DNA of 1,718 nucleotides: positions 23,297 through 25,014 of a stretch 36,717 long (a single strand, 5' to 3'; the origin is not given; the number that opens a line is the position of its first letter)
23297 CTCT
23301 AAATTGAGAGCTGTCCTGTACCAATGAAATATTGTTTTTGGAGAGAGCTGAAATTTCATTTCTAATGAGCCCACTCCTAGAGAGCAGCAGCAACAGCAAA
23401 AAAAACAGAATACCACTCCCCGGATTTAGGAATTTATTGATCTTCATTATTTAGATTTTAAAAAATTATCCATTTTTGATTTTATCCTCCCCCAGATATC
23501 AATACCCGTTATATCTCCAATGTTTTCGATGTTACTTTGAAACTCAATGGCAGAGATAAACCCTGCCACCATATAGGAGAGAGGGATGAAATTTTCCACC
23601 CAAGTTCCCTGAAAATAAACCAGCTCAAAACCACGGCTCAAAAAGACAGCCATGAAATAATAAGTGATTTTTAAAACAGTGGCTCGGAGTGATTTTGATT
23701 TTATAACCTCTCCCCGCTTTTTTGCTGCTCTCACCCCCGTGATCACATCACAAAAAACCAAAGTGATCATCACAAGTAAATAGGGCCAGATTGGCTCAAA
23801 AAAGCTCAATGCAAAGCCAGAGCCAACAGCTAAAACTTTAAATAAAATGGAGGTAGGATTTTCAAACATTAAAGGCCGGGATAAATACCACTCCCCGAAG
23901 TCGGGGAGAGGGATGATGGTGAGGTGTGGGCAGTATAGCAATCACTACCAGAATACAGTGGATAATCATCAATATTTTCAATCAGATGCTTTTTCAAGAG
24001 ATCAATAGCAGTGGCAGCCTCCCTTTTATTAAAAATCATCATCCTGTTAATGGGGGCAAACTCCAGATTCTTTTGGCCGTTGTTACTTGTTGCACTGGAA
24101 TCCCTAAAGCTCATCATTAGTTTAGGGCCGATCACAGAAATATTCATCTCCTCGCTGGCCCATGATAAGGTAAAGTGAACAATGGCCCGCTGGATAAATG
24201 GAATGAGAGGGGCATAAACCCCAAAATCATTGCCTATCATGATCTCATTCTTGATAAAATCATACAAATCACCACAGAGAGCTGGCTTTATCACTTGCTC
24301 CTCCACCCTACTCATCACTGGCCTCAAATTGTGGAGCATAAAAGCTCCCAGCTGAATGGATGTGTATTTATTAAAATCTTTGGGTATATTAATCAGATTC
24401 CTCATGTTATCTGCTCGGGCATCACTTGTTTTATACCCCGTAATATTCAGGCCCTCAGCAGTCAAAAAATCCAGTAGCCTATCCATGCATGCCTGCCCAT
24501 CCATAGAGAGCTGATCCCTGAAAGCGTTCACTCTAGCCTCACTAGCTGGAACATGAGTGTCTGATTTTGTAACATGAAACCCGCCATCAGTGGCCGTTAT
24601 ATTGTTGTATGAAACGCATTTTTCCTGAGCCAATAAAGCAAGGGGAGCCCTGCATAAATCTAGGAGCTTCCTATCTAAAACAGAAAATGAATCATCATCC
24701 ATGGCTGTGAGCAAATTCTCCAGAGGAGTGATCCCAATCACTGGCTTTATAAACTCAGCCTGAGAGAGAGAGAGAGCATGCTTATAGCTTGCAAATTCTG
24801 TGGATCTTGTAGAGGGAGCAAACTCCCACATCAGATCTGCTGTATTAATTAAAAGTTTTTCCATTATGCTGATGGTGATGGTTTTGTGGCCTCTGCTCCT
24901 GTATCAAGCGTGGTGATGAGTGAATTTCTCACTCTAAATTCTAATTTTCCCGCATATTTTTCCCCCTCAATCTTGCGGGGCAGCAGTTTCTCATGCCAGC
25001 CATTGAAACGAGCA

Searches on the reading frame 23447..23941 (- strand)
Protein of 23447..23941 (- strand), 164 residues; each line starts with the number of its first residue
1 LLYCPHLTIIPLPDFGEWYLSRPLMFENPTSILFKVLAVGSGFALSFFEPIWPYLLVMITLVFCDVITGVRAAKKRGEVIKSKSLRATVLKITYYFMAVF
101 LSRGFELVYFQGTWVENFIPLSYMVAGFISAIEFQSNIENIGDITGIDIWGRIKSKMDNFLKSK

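Call 16: search_protein_families(library=pfam, proteins=[window:23447-23941:-], max_evalue=0.05)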
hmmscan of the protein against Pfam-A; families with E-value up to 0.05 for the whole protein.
window:23447-23941:- (164 aa): 1 family
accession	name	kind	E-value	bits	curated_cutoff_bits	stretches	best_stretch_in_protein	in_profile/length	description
PF05105.17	Phage_holin_4_1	-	2.8e-09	37.5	22.2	1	46-155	5-109/116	Bacteriophage holin family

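Call 51: search_protein_families(library=ncbifam, proteins=[window:23447-23941:-], max_evalue=0.01)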
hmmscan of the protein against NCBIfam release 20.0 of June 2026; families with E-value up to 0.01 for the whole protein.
window:23447-23941:- (164 aa): 2 families
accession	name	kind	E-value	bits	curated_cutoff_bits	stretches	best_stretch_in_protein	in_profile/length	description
NF035928.1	holin_1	subfamily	3.1e-06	27.6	150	1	52-160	6-113/117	bacteriophage holin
TIGR01593.1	holin_tox_secr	subfamily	0.0015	18.4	40.2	1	44-132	7-96/128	toxin secretion/phage lysis holin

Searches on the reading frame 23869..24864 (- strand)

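Call 8: search_protein_families(library=phrogs, proteins=[window:23869-24864:-], max_evalue=0.001)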
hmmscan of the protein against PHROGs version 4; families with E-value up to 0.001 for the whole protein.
window:23869-24864:- (331 aa): 1 family
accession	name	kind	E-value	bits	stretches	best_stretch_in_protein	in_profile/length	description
phrog_27760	-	unknown function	4.8e-05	23.8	1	42-285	46-284/320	-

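Call 16: search_protein_families(library=pfam, proteins=[window:23869-24864:-], max_evalue=0.05)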
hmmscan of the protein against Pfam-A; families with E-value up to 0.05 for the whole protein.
window:23869-24864:- (331 aa): 1 family
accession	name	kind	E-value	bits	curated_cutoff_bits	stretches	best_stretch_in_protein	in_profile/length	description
PF20459.4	DUF6712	-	2.4e-17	63.5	25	2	39-152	1-119/121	Family of unknown function (DUF6712)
